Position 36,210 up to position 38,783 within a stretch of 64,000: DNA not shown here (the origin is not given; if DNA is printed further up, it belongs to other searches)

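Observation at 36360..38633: Giant pilin-like protein with seven tandem ~45-aa repeats (candidate beta-propeller adhesin on a type IV pilus)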

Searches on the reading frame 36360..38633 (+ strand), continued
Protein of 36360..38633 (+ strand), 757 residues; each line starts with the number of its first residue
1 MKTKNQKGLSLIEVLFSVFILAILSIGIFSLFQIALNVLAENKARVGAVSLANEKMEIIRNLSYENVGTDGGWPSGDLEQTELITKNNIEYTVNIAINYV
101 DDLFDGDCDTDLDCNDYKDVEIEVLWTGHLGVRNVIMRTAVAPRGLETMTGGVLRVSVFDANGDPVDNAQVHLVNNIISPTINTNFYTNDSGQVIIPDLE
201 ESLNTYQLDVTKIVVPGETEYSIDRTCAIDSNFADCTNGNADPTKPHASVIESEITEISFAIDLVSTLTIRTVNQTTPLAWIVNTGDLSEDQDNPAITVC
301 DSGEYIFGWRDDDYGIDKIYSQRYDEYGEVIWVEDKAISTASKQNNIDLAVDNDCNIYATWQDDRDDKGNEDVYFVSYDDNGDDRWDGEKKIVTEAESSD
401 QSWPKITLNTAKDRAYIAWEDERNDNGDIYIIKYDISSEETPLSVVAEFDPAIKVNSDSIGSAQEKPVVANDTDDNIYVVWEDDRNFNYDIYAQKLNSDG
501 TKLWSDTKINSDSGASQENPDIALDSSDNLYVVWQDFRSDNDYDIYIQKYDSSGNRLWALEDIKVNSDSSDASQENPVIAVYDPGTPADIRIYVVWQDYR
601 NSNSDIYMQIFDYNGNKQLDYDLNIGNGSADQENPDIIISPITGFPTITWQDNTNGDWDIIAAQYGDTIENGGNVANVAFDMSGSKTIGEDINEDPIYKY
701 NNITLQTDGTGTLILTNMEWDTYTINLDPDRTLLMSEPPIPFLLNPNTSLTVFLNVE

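Call 52: find_related_loci(query=A3, collection=genome_contigs, flank=7000)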
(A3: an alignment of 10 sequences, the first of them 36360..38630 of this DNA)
Query A3 (757 aa) in genome_contigs; peptide patterns used: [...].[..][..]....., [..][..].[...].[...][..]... (x = any residue, [..] = any of these).
159 stretches matched a pattern; 105 encode a relative of the query (tblastn E <= 1e-3); the best 80 are kept; 80 distinct loci.
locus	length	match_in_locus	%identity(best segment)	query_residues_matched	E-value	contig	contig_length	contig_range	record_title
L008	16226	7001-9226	53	2-757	0e+0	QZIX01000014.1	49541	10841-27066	MAG: Candidatus Parcubacteria bacterium isolate SURF_54 contig-100_951_length_49541_read_count_450497, whole genome shot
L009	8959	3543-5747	42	6-757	0e+0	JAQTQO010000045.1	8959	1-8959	MAG: Patescibacteria group bacterium isolate STB_141 NODE_21174_length_8959_cov_3.162138_Sandtown_B, whole genome shotgu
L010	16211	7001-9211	41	3-757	0e+0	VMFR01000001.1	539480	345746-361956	MAG: Parcubacteria group bacterium Gr01-1014_31 G01um101431_scaffold_12, whole genome shotgun sequence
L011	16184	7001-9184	41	1-756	2e-159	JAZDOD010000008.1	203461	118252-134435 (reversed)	MAG: bacterium isolate MEGAHIT-group-0.75 k141_10865924, whole genome shotgun sequence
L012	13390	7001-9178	40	4-756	3e-151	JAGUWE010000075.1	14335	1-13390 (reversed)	MAG: Patescibacteria group bacterium isolate DeMMO5_21 c_000000011099, whole genome shotgun sequence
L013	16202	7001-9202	40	4-754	2e-147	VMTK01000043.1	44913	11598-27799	MAG: Candidatus Falkowbacteria bacterium isolate S3_17 k141_63889, whole genome shotgun sequence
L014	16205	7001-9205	41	6-757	0e+0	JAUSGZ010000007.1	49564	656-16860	MAG: bacterium isolate E14_metabat.bin.16 E14_k141_1174167, whole genome shotgun sequence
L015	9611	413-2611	39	4-754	4e-141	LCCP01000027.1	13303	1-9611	MAG: Parcubacteria group bacterium GW2011_GWC2_42_12 UU95_C0027, whole genome shotgun sequence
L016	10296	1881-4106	38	1-757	4e-139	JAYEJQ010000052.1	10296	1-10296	MAG: Patescibacteria group bacterium isolate MAG159 MAG159_52, whole genome shotgun sequence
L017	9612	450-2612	38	4-750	4e-137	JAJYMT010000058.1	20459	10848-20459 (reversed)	MAG: bacterium isolate DBS2-4.bin161 NODE_4547_length_20459_cov_1.25787, whole genome shotgun sequence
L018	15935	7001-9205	38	8-757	2e-132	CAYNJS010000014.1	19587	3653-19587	MAG TPA_asm: uncultured Gammaproteobacteria bacterium isolate SRP167671_co2_162 genome assembly, contig: NODE_3702_lengt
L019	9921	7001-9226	42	2-757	2e-171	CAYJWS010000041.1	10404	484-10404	MAG TPA_asm: uncultured Gammaproteobacteria bacterium isolate ERP125453_co1_494 genome assembly, contig: NODE_7461_lengt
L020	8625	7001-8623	40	1-665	4e-105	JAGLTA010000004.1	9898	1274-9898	MAG: Candidatus Parcubacteria bacterium isolate RS_9_75 ROV157_9.bin.75.fa_4, whole genome shotgun sequence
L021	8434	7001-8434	40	4-672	4e-99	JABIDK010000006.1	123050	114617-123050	MAG: Candidatus Falkowbacteria bacterium isolate SI048_bin72 k141_892847, whole genome shotgun sequence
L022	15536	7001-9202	39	4-754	3e-149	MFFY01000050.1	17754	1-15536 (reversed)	MAG: Candidatus Falkowbacteria bacterium RIFCSPLOWO2_12_FULL_45_13 rifcsplowo2_12_scaffold_6348, whole genome shotgun se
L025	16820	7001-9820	33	1-757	1e-83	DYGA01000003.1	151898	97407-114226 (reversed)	MAG TPA_asm: Candidatus Paceibacter sp. isolate BE2012_33_23 Afr_mines_BE2012_50_length_151898_cov_9_720876, whole genom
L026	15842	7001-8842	33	111-757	3e-81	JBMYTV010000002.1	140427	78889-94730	MAG: Patescibacteria group bacterium isolate ME_XS_2211_2_bin_44 ME_XS_2211_2_bin_44_1, whole genome shotgun sequence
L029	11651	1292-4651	36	2-639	3e-58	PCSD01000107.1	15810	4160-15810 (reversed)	MAG: Candidatus Falkowbacteria bacterium CG23_combo_of_CG06-09_8_20_14_all_49_15 CG23_scaffold_1842_c, whole genome shot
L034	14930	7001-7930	42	7-723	9e-52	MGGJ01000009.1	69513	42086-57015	MAG: Candidatus Woesebacteria bacterium RIFCSPHIGHO2_01_FULL_39_32 rifcsphigho2_01_scaffold_481, whole genome shotgun se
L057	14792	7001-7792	34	1-272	5e-39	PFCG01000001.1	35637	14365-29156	MAG: Candidatus Moranbacteria bacterium CG10_big_fil_rev_8_21_14_0_10_35_21 CG10_8_21_14_0.10_scaffold_795_c, whole geno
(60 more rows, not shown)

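Call 65: search_protein_families(library=ncbifam, alignment_id=A4, max_evalue=0.01)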
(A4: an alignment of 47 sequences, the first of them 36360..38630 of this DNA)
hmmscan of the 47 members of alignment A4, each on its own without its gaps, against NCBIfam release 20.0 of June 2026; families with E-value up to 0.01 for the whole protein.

A. member 1, window:36360-38630:+ (757 aa): 6 families
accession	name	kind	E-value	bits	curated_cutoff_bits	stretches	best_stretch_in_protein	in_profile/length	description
TIGR04275.1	beta_prop_Msarc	repeat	5.5e-13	48.4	85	3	593-608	20-35/40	beta-propeller repeat protein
NF047494.1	Lepto_SBBP_lipo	equivalog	3.2e-09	36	400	1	469-567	134-242/466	SBBP repeat beta-propeller lipoprotein, LipL53 family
NF053835.1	PDIAV_lipo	equivalog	5.4e-06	26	90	1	400-617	88-297/458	PDIAV motif-containing lipoprotein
TIGR02523.1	type_IV_pilV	equivalog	0.0003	21.3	52.2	1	6-61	1-56/139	type IV pilus modification protein PilV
NF041013.1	T4P_ComGE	equivalog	0.00035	20.6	49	1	4-57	1-54/83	competence type IV pilus minor pilin ComGE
TIGR02532.1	IV_pilin_GFxxxE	domain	0.0088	15.9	16.3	0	6-26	1-21/24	prepilin-type N-terminal cleavage/methylation domain-containing protein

B. families by the number of members that match (of 47 scanned): 28 families (the first 25 are shown)
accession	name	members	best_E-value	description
TIGR04275.1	beta_prop_Msarc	47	3.8e-23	beta-propeller repeat protein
NF041013.1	T4P_ComGE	41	5.7e-08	competence type IV pilus minor pilin ComGE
TIGR02523.1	type_IV_pilV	31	1.2e-08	type IV pilus modification protein PilV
TIGR02532.1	IV_pilin_GFxxxE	30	1.2e-06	prepilin-type N-terminal cleavage/methylation domain-containing protein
NF053835.1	PDIAV_lipo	28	5.8e-18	PDIAV motif-containing lipoprotein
NF047494.1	Lepto_SBBP_lipo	19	8e-19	SBBP repeat beta-propeller lipoprotein, LipL53 family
TIGR01707.1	gspI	16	2e-05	type II secretion system minor pseudopilin GspI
NF041002.1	pilin_ComGF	14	5.8e-06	competence type IV pilus minor pilin ComGF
TIGR01711.1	gspJ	8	1.1e-05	type II secretion system minor pseudopilin GspJ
NF002183.0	PRK01029.1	4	2.6e-06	Tol-Pal system protein TolB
NF038303.1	EPS_HpsB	4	8.5e-06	hormogonium polysaccharide secretion pseudopilin HpsB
TIGR02599.1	TIGR02599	4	3.4e-05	Verru_Chthon cassette protein C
NF040982.1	ComGD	4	0.0002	competence type IV pilus minor pilin ComGD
NF040999.1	pilin_ComGC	3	0.0024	competence type IV pilus major pilin ComGC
NF053607.1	CHU_0125_OmpA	2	9e-08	CHU_0125 family OmpA-like outer membrane integrity protein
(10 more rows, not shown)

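Call 66: search_protein_families(library=pfam, alignment_id=A4, max_evalue=0.01)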
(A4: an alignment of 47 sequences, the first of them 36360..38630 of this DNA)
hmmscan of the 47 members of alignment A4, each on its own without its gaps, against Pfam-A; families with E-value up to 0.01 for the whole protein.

A. member 1, window:36360-38630:+ (757 aa): 2 families
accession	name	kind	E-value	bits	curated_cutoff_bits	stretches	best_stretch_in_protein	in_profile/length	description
PF07963.17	N_methyl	-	4.5e-06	26.4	21.2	1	4-29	2-27/27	Prokaryotic N-terminal methylation motif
PF13620.12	CarboxypepD_reg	-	9.6e-05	23.1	32.3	1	154-212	2-56/82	Carboxypeptidase regulatory-like domain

B. families by the number of members that match (of 47 scanned): 23 families
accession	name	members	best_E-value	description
PF13620.12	CarboxypepD_reg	47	2.8e-12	Carboxypeptidase regulatory-like domain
PF07963.17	N_methyl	41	6.8e-08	Prokaryotic N-terminal methylation motif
PF02369.22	Big_1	15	1.7e-05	Bacterial Ig-like domain (group 1)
PF15892.11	BNR_4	9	2.9e-12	BNR repeat-containing family member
PF06739.17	SBBP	7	1.4e-06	Beta-propeller repeat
PF24107.1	DUF7382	7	0.00053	Domain of unknown function (DUF7382)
PF17802.7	SpaA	6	0.00014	Prealbumin-like fold domain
PF04616.20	Glyco_hydro_43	5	4.7e-06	Glycosyl hydrolases family 43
PF13715.12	CarbopepD_reg_2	4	2.5e-05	CarboxypepD_reg-like domain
PF07372.17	DUF1491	3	6.1e-05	Protein of unknown function (DUF1491)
PF20622.4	Big_15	3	0.00052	Bacterial Ig domain (Big_16)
PF21414.2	SMK_beta_su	1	1.1e-05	Salt-mediated killer protoxin 1, beta subunit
PF07494.17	Reg_prop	1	2.2e-05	Two component regulator propeller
PF09134.16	Invasin_D3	1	0.00011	Invasin, domain 3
PF17210.9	SdrD_B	1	0.00024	SdrD B-like domain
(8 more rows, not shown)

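Call 76: search_protein_families(library=pfam, proteins=[L029:2351-4327:+, L025:7334-7969:+, L026:5735-6991:+, L004:9402-10385:+], max_evalue=0.01)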
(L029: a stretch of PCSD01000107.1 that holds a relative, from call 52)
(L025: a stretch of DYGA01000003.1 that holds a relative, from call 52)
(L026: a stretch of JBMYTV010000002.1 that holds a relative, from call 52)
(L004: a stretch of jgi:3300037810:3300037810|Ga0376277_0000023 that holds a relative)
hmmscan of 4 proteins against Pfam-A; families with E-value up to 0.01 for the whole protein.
L029:2351-4327:+ (659 aa): 0 families

L025:7334-7969:+ (212 aa): 1 family
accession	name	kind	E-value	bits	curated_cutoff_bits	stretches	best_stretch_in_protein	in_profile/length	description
PF13385.13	Laminin_G_3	-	2.1e-13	51.1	27.6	1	63-206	6-143/151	Concanavalin A-like lectin/glucanases superfamily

L026:5735-6991:+ (419 aa): 2 families
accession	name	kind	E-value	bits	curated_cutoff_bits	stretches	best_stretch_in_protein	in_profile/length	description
PF13385.13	Laminin_G_3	-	1.3e-19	71.3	27.6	2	266-415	4-144/151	Concanavalin A-like lectin/glucanases superfamily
PF07953.20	Toxin_R_bind_N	-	0.0032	17.7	23.8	1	251-372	25-148/191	Clostridium neurotoxin, N-terminal receptor binding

L004:9402-10385:+ (328 aa): 0 families

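Call 80: search_protein_families(library=ncbifam, proteins=[L008:9219-9836:+, L013:9226-9870:+, L025:9808-10446:+, L034:8309-8932:+, L057:8313-8978:+, L008:9840-11375:+, L013:9891-11345:+, L034:8922-10376:+, L057:8972-10468:+], max_evalue=0.05)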
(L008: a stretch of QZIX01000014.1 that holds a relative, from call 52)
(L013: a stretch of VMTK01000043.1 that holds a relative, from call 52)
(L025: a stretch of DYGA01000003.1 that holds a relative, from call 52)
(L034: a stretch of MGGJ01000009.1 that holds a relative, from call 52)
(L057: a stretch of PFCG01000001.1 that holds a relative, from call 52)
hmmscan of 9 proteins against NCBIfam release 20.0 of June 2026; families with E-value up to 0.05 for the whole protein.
L008:9219-9836:+ (206 aa): 10 families
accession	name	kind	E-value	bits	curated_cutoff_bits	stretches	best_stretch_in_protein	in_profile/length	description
TIGR02532.1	IV_pilin_GFxxxE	domain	3.7e-05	23.4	16.3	1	9-30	2-23/24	prepilin-type N-terminal cleavage/methylation domain-containing protein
NF047828.1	T3SSXpsI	equivalog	8.2e-05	22.6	150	1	9-75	2-73/132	type II secretion system protein XpsI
TIGR02599.1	TIGR02599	subfamily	0.00012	21.4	256.5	1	10-70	1-61/361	Verru_Chthon cassette protein C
NF041013.1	T4P_ComGE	equivalog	0.00026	21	49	1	7-58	2-53/83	competence type IV pilus minor pilin ComGE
NF041002.1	pilin_ComGF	equivalog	0.0012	19.1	80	1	8-46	1-39/139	competence type IV pilus minor pilin ComGF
NF007848.0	PRK10557.1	equivalog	0.0018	17.7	120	1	3-69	5-71/192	prepilin peptidase-dependent protein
TIGR01707.1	gspI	equivalog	0.0024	18.3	44.35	1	10-43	1-35/101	type II secretion system minor pseudopilin GspI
TIGR02523.1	type_IV_pilV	equivalog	0.0077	16.7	52.2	1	9-65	2-58/139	type IV pilus modification protein PilV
NF007660.0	PRK10332.1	equivalog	0.014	15.9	86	0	1-34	1-34/107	prepilin-type N-terminal cleavage/methylation domain-containing protein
TIGR01711.1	gspJ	equivalog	0.022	14.6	64.85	0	9-66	1-58/192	type II secretion system minor pseudopilin GspJ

L013:9226-9870:+ (215 aa): 3 families
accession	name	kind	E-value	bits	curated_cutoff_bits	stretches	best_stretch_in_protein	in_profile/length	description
TIGR02532.1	IV_pilin_GFxxxE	domain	0.0042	16.9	16.3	1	22-37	1-16/24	prepilin-type N-terminal cleavage/methylation domain-containing protein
NF007800.0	PRK10506.1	equivalog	0.0044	16.9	158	1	18-41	4-27/163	prepilin peptidase-dependent protein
NF007848.0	PRK10557.1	equivalog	0.029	13.7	120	0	17-46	5-34/192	prepilin peptidase-dependent protein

L025:9808-10446:+ (213 aa): 8 families
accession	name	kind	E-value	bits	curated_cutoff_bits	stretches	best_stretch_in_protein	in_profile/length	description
NF007862.0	PRK10574.1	equivalog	0.0002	21.5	138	1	13-86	2-74/145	prepilin peptidase-dependent pilin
NF007800.0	PRK10506.1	equivalog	0.0059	16.4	158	1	10-50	3-42/163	prepilin peptidase-dependent protein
TIGR02599.1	TIGR02599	subfamily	0.006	15.9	256.5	1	17-74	1-58/361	Verru_Chthon cassette protein C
NF007848.0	PRK10557.1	equivalog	0.012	14.9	120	1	11-73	6-68/192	prepilin peptidase-dependent protein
TIGR02523.1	type_IV_pilV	equivalog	0.026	15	52.2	1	15-81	1-67/139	type IV pilus modification protein PilV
TIGR02532.1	IV_pilin_GFxxxE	domain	0.026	14.4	16.3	1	15-33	1-19/24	prepilin-type N-terminal cleavage/methylation domain-containing protein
TIGR01707.1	gspI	equivalog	0.029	14.9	44.35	1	17-63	1-47/101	type II secretion system minor pseudopilin GspI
NF041013.1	T4P_ComGE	equivalog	0.042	13.9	49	0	16-77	4-65/83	competence type IV pilus minor pilin ComGE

L034:8309-8932:+ (208 aa): 4 families
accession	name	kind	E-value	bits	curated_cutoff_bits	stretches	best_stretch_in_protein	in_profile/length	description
TIGR02532.1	IV_pilin_GFxxxE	domain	3.9e-05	23.3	16.3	1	12-33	2-23/24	prepilin-type N-terminal cleavage/methylation domain-containing protein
NF006453.0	PRK08808.1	equivalog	0.0032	16.6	295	1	12-106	7-92/211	type II secretion system protein J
NF040982.1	ComGD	equivalog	0.0048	17.3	70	1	12-40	2-29/139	competence type IV pilus minor pilin ComGD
NF041002.1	pilin_ComGF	equivalog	0.0095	16.2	80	1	12-80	2-70/139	competence type IV pilus minor pilin ComGF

L057:8313-8978:+ (222 aa): 2 families
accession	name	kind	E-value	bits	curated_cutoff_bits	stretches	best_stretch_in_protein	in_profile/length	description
NF041002.1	pilin_ComGF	equivalog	0.013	15.8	80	1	20-105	2-89/139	competence type IV pilus minor pilin ComGF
NF041013.1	T4P_ComGE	equivalog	0.042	14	49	0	18-37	2-21/83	competence type IV pilus minor pilin ComGE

L008:9840-11375:+ (512 aa): 2 families
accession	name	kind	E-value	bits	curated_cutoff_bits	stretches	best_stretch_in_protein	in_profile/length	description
NF041013.1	T4P_ComGE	equivalog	0.0034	17.4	49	1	21-77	4-60/83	competence type IV pilus minor pilin ComGE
NF041014.1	pilin_ComGG_2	equivalog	0.012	16.3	40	0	21-68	4-51/101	competence type IV pilus minor pilin ComGG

L013:9891-11345:+ (485 aa): 1 family
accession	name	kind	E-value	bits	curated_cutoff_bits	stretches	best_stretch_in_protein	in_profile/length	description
NF037980.1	T2SS_GspK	equivalog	0.0093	15.5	130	1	10-71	1-62/307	type II secretion system minor pseudopilin GspK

L034:8922-10376:+ (485 aa): 0 families

L057:8972-10468:+ (499 aa): 1 family
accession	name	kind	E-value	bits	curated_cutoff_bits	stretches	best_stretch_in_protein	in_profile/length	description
NF037980.1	T2SS_GspK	equivalog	0.00049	19.7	130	1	15-94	2-83/307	type II secretion system minor pseudopilin GspK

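Call 81: list_cluster_members(proteins=[P0001])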
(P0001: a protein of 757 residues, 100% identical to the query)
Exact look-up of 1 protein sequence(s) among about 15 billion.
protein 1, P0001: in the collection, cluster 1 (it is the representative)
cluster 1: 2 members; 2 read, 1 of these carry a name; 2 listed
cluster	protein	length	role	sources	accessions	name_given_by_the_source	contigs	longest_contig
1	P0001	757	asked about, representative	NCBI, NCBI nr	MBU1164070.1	prepilin-type N-terminal cleavage/methylation domain-containing protein [Patescibacteria ...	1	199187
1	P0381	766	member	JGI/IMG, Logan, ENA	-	-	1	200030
